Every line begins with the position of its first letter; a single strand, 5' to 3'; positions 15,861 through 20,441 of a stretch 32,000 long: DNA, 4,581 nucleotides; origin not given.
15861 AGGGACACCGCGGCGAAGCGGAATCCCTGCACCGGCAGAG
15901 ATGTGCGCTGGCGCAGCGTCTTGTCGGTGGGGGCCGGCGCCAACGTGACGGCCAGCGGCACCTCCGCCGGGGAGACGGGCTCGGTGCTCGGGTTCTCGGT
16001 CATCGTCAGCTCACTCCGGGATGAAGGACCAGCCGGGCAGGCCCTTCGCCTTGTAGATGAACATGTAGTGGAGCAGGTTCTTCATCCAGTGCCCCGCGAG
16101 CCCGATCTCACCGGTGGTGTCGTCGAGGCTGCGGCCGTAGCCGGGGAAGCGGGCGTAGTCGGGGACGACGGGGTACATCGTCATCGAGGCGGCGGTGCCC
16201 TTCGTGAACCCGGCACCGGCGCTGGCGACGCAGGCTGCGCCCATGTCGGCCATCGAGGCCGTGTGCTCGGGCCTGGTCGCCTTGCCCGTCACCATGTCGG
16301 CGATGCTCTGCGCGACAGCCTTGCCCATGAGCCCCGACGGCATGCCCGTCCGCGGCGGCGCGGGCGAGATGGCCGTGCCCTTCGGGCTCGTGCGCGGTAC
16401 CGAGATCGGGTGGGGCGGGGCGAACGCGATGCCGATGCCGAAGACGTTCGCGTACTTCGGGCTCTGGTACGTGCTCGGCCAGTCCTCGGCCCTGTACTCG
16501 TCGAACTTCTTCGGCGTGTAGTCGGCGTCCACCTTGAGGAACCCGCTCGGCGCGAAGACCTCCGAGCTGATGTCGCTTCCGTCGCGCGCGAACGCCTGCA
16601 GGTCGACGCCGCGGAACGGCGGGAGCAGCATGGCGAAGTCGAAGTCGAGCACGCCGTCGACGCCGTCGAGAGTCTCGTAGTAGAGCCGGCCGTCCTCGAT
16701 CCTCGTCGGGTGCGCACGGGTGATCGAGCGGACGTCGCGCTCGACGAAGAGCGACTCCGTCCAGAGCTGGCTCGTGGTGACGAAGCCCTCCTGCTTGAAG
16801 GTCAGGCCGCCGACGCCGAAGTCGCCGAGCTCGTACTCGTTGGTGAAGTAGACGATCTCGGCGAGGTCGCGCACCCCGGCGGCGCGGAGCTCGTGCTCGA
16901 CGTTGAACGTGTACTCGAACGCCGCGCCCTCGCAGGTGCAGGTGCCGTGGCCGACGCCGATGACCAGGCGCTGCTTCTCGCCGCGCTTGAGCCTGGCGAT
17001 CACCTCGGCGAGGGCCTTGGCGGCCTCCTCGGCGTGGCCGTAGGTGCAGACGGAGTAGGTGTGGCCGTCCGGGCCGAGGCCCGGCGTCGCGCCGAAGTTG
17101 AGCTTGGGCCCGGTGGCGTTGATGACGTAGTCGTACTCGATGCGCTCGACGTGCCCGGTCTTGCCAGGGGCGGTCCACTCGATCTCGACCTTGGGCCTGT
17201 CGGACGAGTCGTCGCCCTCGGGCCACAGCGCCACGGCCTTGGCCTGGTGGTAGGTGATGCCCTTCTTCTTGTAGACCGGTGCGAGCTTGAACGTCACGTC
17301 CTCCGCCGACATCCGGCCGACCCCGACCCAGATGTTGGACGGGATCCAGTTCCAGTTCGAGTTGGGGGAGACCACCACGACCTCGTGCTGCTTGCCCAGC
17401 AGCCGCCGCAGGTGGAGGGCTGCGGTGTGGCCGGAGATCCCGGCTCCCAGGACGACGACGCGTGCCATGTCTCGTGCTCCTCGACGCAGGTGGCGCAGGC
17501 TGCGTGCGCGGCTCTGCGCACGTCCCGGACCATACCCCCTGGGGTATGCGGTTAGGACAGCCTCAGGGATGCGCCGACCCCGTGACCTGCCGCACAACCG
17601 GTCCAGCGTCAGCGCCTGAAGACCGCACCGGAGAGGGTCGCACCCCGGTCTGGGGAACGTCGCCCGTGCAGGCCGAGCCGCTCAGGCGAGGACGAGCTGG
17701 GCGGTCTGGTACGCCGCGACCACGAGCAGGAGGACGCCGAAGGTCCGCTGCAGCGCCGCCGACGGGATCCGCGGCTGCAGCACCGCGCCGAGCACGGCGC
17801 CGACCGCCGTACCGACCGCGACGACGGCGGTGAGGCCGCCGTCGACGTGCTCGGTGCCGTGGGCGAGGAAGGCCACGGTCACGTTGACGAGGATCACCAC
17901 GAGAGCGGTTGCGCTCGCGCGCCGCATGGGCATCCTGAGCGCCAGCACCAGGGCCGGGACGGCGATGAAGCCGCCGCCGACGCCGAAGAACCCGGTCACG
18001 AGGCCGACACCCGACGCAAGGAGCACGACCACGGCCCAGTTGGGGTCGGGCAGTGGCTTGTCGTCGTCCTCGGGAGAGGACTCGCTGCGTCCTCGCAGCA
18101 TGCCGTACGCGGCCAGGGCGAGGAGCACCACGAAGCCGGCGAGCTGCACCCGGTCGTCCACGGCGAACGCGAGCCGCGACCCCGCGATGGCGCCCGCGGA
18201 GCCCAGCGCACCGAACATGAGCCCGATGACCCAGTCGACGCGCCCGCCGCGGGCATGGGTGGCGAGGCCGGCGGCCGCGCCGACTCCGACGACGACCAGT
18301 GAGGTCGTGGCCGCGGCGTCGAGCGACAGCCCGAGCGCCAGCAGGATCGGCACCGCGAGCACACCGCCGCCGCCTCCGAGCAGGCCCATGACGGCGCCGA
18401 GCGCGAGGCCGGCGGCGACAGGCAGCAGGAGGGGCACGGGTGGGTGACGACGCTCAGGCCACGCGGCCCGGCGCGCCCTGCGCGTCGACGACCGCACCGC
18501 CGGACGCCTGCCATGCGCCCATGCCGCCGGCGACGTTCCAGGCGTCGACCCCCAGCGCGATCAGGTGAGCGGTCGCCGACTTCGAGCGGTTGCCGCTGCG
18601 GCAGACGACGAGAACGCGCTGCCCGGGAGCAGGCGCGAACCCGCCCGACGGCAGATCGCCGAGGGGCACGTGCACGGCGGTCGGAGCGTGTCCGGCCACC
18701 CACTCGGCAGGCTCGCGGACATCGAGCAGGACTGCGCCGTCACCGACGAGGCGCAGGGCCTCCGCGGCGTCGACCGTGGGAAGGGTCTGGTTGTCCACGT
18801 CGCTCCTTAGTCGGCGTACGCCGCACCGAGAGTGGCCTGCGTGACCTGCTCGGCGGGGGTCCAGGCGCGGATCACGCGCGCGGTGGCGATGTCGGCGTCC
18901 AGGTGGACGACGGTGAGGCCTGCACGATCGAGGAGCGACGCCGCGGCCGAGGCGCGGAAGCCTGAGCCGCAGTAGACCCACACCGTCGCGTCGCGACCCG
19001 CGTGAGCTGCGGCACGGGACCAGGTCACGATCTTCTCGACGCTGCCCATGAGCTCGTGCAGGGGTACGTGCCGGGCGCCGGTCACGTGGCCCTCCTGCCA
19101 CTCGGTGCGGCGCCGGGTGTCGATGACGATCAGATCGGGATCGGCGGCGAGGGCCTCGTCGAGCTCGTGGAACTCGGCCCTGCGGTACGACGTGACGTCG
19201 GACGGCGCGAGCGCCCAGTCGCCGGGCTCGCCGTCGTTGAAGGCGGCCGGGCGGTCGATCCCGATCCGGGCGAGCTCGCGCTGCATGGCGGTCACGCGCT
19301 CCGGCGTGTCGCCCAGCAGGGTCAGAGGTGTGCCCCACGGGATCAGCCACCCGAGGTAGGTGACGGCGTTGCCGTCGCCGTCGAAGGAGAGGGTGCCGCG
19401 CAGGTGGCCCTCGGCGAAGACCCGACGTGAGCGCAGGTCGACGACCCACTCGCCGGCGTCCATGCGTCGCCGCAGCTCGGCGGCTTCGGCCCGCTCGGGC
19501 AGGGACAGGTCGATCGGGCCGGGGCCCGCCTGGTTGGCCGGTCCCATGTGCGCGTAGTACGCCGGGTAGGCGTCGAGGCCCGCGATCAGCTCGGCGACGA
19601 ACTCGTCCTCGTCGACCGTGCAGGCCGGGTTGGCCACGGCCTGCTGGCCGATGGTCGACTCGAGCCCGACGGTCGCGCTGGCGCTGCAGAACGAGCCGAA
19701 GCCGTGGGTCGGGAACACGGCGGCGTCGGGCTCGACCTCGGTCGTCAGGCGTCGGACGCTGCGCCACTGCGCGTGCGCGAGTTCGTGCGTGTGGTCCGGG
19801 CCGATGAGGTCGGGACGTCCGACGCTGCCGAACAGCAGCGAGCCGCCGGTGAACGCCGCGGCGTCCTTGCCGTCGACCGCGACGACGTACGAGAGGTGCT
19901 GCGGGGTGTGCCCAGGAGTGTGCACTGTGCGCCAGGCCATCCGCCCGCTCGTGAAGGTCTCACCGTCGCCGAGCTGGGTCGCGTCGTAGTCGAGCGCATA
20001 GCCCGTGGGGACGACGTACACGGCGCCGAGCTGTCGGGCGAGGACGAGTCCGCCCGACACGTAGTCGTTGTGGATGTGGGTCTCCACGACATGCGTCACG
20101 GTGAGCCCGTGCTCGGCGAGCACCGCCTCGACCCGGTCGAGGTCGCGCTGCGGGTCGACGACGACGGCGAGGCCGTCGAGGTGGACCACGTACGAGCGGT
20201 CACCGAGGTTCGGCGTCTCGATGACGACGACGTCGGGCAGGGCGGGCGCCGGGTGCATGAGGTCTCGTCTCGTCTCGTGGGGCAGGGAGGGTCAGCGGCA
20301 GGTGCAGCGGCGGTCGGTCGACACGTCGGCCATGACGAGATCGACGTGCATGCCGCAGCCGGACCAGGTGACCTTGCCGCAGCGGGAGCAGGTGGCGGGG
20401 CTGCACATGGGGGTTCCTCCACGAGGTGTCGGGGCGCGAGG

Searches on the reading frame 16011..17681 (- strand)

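Call 10: search_protein_families(library=pfam, proteins=[window:16011-17681:-], max_evalue=0.01)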
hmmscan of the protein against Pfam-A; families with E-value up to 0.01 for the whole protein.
window:16011-17681:- (556 aa): 3 families
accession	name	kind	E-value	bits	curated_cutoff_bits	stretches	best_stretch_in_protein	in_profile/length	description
PF07992.20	Pyr_redox_2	-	6.6e-10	39.3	26.1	1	74-255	2-160/291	Pyridine nucleotide-disulphide oxidoreductase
PF01266.30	DAO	-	1.6e-05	25.1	27.9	1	74-107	1-31/353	FAD dependent oxidoreductase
PF04820.20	Trp_halogenase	-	0.0088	15.4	21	0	74-105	1-33/458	Tryptophan halogenase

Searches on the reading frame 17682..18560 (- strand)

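Call 10: search_protein_families(library=pfam, proteins=[window:17682-18560:-], max_evalue=0.01)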
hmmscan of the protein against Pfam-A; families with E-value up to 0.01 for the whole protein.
window:17682-18560:- (292 aa): 1 family
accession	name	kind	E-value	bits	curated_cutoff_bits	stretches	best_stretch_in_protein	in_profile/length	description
PF01925.25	TauE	-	3e-48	165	32.6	1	49-284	3-236/237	Sulfite exporter TauE/SafE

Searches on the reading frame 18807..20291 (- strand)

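Call 10: search_protein_families(library=pfam, proteins=[window:18807-20291:-], max_evalue=0.01)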
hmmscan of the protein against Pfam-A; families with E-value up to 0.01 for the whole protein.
window:18807-20291:- (494 aa): 2 families
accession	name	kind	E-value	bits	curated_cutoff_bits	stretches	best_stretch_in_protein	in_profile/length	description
PF00581.25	Rhodanese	-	4.5e-17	62.8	22.2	1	376-465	4-93/102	Rhodanese-like domain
PF00753.33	Lactamase_B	-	4.9e-07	30.3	22.7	1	33-183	8-182/196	Metallo-beta-lactamase superfamily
